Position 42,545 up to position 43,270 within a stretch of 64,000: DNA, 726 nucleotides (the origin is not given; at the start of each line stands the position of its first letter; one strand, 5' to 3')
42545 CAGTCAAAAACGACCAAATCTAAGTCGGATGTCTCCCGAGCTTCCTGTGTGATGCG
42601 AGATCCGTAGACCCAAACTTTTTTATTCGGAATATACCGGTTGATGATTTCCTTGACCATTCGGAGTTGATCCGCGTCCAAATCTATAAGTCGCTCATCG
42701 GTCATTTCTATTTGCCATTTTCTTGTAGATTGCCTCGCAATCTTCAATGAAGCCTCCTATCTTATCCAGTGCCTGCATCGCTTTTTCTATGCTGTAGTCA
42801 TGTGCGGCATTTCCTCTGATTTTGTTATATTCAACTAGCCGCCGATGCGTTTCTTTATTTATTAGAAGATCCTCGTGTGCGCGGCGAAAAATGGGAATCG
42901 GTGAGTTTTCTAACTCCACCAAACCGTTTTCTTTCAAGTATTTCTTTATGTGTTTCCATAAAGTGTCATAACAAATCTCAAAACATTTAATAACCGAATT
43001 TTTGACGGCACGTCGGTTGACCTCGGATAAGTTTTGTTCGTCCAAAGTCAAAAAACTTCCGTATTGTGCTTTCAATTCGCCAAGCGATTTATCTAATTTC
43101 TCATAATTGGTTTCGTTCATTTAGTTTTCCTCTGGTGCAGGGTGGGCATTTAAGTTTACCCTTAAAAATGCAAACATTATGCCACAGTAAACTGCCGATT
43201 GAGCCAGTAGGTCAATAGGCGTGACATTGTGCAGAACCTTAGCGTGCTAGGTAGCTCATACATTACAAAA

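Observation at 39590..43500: Decayed defence / mobile-element islet between housekeeping genes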

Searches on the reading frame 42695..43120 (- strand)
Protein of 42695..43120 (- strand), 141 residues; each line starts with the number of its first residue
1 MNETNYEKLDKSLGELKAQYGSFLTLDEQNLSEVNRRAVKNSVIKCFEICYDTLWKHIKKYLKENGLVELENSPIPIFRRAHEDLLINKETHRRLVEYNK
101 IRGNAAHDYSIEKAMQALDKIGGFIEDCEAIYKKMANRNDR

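Call 6: search_protein_families(library=pfam, proteins=[window:42695-43120:-], max_evalue=0.01)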
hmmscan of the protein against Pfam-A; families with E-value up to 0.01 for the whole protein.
window:42695-43120:- (141 aa): 1 family
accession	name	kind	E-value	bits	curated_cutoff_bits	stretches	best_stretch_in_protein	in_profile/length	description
PF08780.16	NTase_sub_bind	-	1.9e-14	54.1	31.8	1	29-136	22-125/126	Nucleotidyltransferase substrate binding protein like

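Call 20: search_protein_families(library=ncbifam, proteins=[window:42695-43120:-], max_evalue=0.01)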
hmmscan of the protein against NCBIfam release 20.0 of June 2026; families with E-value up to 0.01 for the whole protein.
window:42695-43120:- (141 aa): 2 families
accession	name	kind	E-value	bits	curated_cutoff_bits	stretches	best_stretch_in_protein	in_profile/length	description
TIGR01987.1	HI0074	subfamily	9.1e-12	45.1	55.8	1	22-135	8-121/123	HI0074 family nucleotidyltransferase substrate-binding subunit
NF047751.1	HepT_toxin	equivalog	0.0089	15.9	60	0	7-110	3-99/120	type VII toxin-antitoxin system HepT family RNase toxin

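Call 21: search_protein_families(library=padloc, proteins=[window:42695-43120:-], max_evalue=0.01)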
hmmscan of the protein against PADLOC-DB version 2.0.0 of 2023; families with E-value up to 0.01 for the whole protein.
window:42695-43120:- (141 aa): 0 families

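Call 22: search_solved_structures(query=window:42695-43120:-, max_evalue=1, show_alignments=2)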
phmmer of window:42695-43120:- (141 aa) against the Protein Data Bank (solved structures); distinct sequences matched with E-value up to 1: 3.
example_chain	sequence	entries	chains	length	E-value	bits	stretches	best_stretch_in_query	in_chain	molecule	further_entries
1wwp_A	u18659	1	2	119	0.0085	19.4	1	33-112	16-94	hypothetical protein TTHA0636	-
1jog_A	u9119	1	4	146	0.14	15.4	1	42-139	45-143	HYPOTHETICAL PROTEIN HI0074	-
1wty_A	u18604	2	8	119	0.17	15.2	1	37-107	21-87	hypothetical protein TTHA0048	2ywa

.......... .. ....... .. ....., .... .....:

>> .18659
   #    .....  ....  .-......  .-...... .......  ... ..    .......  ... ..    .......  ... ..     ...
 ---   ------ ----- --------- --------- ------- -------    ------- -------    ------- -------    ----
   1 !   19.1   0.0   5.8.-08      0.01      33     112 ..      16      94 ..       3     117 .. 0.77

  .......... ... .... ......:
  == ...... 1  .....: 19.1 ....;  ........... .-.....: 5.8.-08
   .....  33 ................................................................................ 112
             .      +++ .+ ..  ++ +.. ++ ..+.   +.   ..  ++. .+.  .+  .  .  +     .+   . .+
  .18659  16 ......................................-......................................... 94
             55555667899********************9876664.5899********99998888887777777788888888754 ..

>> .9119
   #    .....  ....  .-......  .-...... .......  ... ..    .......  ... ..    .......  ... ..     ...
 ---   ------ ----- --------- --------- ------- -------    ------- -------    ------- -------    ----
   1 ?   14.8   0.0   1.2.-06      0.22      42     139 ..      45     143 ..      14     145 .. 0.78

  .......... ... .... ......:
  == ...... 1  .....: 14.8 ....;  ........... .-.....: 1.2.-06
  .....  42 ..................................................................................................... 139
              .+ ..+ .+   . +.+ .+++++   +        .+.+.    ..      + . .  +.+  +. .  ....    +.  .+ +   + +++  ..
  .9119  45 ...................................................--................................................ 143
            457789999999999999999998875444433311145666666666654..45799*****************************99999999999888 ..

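Call 31: find_related_loci(query=window:42695-43120:-, collection=metagenome_contigs, flank=4000)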
Query window:42695-43120:- (141 aa) in metagenome_contigs; peptide patterns used: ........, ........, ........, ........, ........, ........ (x = any residue, [..] = any of these).
133 stretches matched a pattern, but none encodes a relative of the query by tblastn (E <= 1e-3).

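Call 32: find_homologous_proteins(query=window:42695-43120:-, max_evalue=0.001)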
Query window:42695-43120:- (141 aa): 56 proteins with E <= 0.001 among 69 candidates.
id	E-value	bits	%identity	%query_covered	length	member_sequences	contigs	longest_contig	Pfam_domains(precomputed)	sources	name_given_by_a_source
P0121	5.7e-81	287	93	99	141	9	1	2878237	PF08780.17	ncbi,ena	-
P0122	1.2e-79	283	91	100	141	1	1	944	PF08780.17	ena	-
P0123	1.3e-79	283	91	99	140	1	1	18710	PF08780.17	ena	-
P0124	1.6e-79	282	91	99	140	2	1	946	PF08780.17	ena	-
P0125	1.6e-79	282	91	99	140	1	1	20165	PF08780.17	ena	-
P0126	1.9e-79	282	91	99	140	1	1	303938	PF08780.17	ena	-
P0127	3.6e-79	281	91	99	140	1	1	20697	PF08780.17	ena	-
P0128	4.1e-79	281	91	99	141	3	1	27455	PF08780.17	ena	-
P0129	8.7e-79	280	91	99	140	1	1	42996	PF08780.17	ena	-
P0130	8.7e-78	277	91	100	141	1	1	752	PF08780.17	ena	-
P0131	9.1e-77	273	89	100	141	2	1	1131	PF08780.17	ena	-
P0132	2.3e-66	240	80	94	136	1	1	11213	PF08780.17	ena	-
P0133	5.7e-64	232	78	98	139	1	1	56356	PF08780.17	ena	-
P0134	7.1e-60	219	75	97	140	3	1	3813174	PF08780.17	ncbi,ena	-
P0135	7.9e-60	219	74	96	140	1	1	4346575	PF08780.17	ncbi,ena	-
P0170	1.2e-45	173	57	96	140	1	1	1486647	PF08780.17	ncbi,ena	-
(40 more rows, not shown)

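Call 33: find_encoding_contigs(protein=P0121, flank=5000, max_places=4)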
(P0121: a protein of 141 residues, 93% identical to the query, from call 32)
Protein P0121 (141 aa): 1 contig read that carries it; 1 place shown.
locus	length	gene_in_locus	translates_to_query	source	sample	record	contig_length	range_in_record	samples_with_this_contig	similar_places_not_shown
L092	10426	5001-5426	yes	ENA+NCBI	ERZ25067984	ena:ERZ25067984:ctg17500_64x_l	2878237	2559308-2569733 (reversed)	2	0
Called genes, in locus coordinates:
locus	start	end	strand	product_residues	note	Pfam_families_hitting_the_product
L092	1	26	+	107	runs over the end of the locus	PF01503:PRA-PH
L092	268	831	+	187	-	-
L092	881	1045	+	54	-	-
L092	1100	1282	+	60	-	PF02416:TatA_B_E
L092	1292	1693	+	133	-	PF02416:TatA_B_E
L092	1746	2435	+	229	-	PF00902:TatC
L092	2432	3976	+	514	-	PF01676:Metalloenzyme, PF06415:iPGM_N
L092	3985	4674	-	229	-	-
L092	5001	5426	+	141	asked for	PF08780:NTase_sub_bind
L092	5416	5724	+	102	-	PF22600:MTPAP-like_central (weak), PF01909:NTP_transf_2, PF18765:Polbeta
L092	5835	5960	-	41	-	-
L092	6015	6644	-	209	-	PF00730:HhH-GPD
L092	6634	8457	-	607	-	PF00664:ABC_membrane, PF00005:ABC_tran, PF02463:SMC_N (faint), PF13304:AAA_21 (faint)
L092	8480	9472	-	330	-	PF00535:Glycos_transf_2, PF10111:Glyco_tranf_2_2, PF13641:Glyco_tranf_2_3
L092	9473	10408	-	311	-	PF00535:Glycos_transf_2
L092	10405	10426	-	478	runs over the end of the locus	PF01755:Glyco_transf_25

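Call 34: find_encoding_contigs(protein=P0134, flank=4000, max_places=3)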
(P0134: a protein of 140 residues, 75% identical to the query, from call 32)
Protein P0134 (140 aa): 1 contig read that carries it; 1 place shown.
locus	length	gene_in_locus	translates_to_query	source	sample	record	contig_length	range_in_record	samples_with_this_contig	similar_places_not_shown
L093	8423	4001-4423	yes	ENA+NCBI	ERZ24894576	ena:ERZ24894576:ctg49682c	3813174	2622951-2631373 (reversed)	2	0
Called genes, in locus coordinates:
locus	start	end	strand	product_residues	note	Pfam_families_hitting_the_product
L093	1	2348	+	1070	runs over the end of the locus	PF04313:HSDR_N, PF04851:ResIII, PF18766:SWI2_SNF2, PF22679:T1R_D3-like, PF11867:T1RH-like_C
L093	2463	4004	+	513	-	PF12161:HsdM_N, PF02384:N6_Mtase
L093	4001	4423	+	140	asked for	PF08780:NTase_sub_bind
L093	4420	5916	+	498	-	PF01909:NTP_transf_2 (faint), PF18765:Polbeta, PF01420:Methylase_S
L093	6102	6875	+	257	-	-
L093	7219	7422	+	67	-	PF09957:VapB_antitoxin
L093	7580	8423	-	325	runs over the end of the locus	-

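Call 35: find_encoding_contigs(protein=P0170, flank=4000, max_places=3)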
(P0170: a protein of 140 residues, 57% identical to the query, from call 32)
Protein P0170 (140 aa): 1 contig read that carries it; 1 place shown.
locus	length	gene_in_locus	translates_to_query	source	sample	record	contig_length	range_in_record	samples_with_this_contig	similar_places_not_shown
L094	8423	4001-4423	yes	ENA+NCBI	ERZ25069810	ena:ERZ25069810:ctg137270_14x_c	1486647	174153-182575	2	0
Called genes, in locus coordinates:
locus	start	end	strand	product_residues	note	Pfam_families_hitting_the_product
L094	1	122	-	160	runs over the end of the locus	PF00583:Acetyltransf_1, PF13508:Acetyltransf_7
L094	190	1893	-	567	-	PF01019:G_glu_transpept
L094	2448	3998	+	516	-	PF12161:HsdM_N, PF02384:N6_Mtase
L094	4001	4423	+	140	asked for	PF08780:NTase_sub_bind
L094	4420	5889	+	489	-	PF18765:Polbeta, PF01420:Methylase_S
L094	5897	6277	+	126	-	-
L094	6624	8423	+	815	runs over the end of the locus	-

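Call 49: find_related_loci(query=A2, collection=metagenome_contigs, flank=4500)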
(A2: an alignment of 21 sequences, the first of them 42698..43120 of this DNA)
Query A2 (141 aa) in metagenome_contigs; peptide patterns used: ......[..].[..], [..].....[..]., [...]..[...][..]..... (x = any residue, [..] = any of these).
556 stretches matched a pattern; 159 encode a relative of the query (tblastn E <= 1e-3); the best 80 are kept; 80 distinct loci.
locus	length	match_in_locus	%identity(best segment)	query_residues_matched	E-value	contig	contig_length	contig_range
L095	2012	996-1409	74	1-137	2e-66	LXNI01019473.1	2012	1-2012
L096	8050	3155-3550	48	4-136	1e-33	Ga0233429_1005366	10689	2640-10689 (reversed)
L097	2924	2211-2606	48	4-136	1e-33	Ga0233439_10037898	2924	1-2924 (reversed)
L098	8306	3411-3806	48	4-136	1e-33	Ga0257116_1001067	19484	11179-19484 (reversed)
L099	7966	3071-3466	48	4-136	1e-33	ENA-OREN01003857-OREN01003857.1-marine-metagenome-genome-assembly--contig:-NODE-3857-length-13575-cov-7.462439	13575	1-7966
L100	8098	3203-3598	48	4-136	1e-33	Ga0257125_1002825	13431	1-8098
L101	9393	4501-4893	47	6-136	1e-33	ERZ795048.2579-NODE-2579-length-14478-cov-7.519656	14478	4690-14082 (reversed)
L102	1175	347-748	48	5-137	6e-34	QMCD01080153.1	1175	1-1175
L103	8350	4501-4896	46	6-137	5e-33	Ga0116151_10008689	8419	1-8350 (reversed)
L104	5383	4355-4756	43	5-137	3e-31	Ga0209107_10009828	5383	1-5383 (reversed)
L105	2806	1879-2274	45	6-137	2e-31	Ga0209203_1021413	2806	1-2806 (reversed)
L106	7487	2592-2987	45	6-137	2e-31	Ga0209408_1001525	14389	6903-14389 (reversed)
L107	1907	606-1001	46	4-136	2e-31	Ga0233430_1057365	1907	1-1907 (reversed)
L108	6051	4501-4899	47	5-136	1e-30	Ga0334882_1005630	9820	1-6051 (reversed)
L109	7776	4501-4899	47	5-136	1e-30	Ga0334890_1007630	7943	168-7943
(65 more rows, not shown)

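Call 64: predict_structure(alignment_id=A2)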
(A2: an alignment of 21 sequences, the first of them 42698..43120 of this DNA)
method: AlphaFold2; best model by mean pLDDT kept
length: 141 residues; sequences in the alignment: 21
mean_pLDDT: 87.0   pTM: 0.82
mean pLDDT of the five models: 87.0, 86.9, 86.7, 85.9, 85.4
residues with pLDDT >= 90: 80; 70-90: 46; 50-70: 11; < 50: 4
segments of 3 or more residues with pLDDT < 50: none
pLDDT, mean of each block of 10 residues (from residue 1): 74 95 86 86 92 95 87 93 94 94 72 79 95 81 41
secondary structure, 60 per line:
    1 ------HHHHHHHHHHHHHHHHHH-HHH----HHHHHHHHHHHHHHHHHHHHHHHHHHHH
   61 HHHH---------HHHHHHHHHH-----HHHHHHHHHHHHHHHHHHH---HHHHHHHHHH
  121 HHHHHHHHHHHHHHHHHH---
elements in order: H7-24 H33-64 H74-83 H89-107 H111-138

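Call 71: find_encoding_contigs(protein=P0133, flank=5000, max_places=2)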
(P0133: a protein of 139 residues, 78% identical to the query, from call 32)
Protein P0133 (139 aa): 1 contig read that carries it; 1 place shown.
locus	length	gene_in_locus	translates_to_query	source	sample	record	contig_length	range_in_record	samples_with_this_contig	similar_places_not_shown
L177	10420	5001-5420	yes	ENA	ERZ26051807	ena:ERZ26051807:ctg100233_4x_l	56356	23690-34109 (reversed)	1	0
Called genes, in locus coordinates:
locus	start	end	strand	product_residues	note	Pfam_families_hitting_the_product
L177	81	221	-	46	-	-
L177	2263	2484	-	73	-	-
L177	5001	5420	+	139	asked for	PF08780:NTase_sub_bind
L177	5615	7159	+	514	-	PF12161:HsdM_N, PF02384:N6_Mtase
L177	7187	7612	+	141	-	PF08780:NTase_sub_bind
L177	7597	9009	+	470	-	PF18765:Polbeta (weak), PF01420:Methylase_S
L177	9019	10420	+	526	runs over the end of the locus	PF19614:DUF6119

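Call 72: find_encoding_contigs(protein=P0132, flank=5000, max_places=2)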
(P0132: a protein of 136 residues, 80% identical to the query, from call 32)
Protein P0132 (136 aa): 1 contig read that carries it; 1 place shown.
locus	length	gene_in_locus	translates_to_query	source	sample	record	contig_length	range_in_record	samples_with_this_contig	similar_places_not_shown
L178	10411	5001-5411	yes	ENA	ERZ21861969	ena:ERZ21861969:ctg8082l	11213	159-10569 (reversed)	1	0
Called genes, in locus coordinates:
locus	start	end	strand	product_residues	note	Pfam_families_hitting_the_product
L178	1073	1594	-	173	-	PF00872:Transposase_mut, PF10551:MULE (weak)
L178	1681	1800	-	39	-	-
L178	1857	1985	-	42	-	-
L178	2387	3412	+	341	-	PF03462:PCRF, PF00472:RF-1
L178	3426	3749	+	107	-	-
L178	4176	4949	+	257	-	PF00152:tRNA-synt_2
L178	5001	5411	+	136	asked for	PF08780:NTase_sub_bind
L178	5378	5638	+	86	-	PF01909:NTP_transf_2 (weak), PF18765:Polbeta (weak)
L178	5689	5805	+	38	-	PF01527:HTH_Tnp_1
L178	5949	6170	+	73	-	-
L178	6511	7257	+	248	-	PF13683:rve_3, PF13333:rve_2 (faint), PF00665:rve, PF13683:rve_3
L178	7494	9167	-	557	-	PF00749:tRNA-synt_1c, PF03950:tRNA-synt_1c_C, PF20974:tRNA-synt_1c_C2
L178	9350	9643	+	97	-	-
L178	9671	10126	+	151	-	PF02086:MethyltransfD12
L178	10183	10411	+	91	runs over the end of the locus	PF02086:MethyltransfD12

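Call 75: fold_search(model_id=the predicted structure, library=pdb)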
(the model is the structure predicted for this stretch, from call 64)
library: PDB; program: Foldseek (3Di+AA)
matches with E <= 10: 378; with E <= 0.001: 2
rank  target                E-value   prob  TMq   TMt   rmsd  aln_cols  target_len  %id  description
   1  1wty_A                4.4e-04  1.00  0.72  0.86   2.5       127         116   21  Crystal structure of a probable nucleotidyl transferase protein from thermus thermophilus HB8 (released 2004-12-07)
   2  8yuf_A                8.6e-04  1.00  0.76  0.80   2.8       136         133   19  Crystal structure of HEPN (Q64A) toxin (released 2025-04-02)
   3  1wty_C                1.0e-03  1.00  0.69  0.83   3.0       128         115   20  Crystal structure of a probable nucleotidyl transferase protein from thermus thermophilus HB8 (released 2004-12-07)
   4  8xeh_B                1.6e-03  1.00  0.78  0.84   2.2       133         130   20  Crystal structure of HEPN-MNT complex (released 2024-12-18)
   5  8yuf_B                1.6e-03  1.00  0.76  0.80   2.8       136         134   19  Crystal structure of HEPN (Q64A) toxin (released 2025-04-02)
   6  8xeh_D                1.7e-03  1.00  0.71  0.80   2.8       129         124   19  Crystal structure of HEPN-MNT complex (released 2024-12-18)
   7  1wwp_A                1.9e-03  1.00  0.74  0.87   2.2       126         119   23  Crystal structure of ttk003001694 from Thermus Thermophilus HB8 (released 2005-07-12)
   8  6m6u_H                1.9e-03  1.00  0.66  0.71   3.8       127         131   15  Crystal structure the toxin-antitoxin MntA-HpeT mutant-D39ED41E (released 2020-09-30)
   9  8xdj_C                2.3e-03  1.00  0.74  0.79   2.8       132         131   19  Crystal structure of AMPylated HEPN toxin (released 2024-12-18)
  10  8xdj_A                2.6e-03  1.00  0.74  0.80   2.8       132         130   20  Crystal structure of AMPylated HEPN toxin (released 2024-12-18)
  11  6m6u_G                2.7e-03  1.00  0.67  0.72   4.1       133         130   15  Crystal structure the toxin-antitoxin MntA-HpeT mutant-D39ED41E (released 2020-09-30)
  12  1jog_D                2.8e-03  1.00  0.82  0.85   2.3       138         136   20  Structure of HI0074 from Heamophilus Influenzae reveals the fold of a substrate binding domain of a nucleotidyltransfe (released 2002-12-18)
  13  1jog_A                2.8e-03  1.00  0.79  0.83   3.1       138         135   20  Structure of HI0074 from Heamophilus Influenzae reveals the fold of a substrate binding domain of a nucleotidyltransfe (released 2002-12-18)
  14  8xdj_B                3.1e-03  1.00  0.76  0.80   2.9       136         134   19  Crystal structure of AMPylated HEPN toxin (released 2024-12-18)
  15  7bxo_D                3.7e-03  1.00  0.69  0.74   3.5       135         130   15  Crystal structure of the toxin-antitoxin with AMP-PNP (released 2020-09-30)
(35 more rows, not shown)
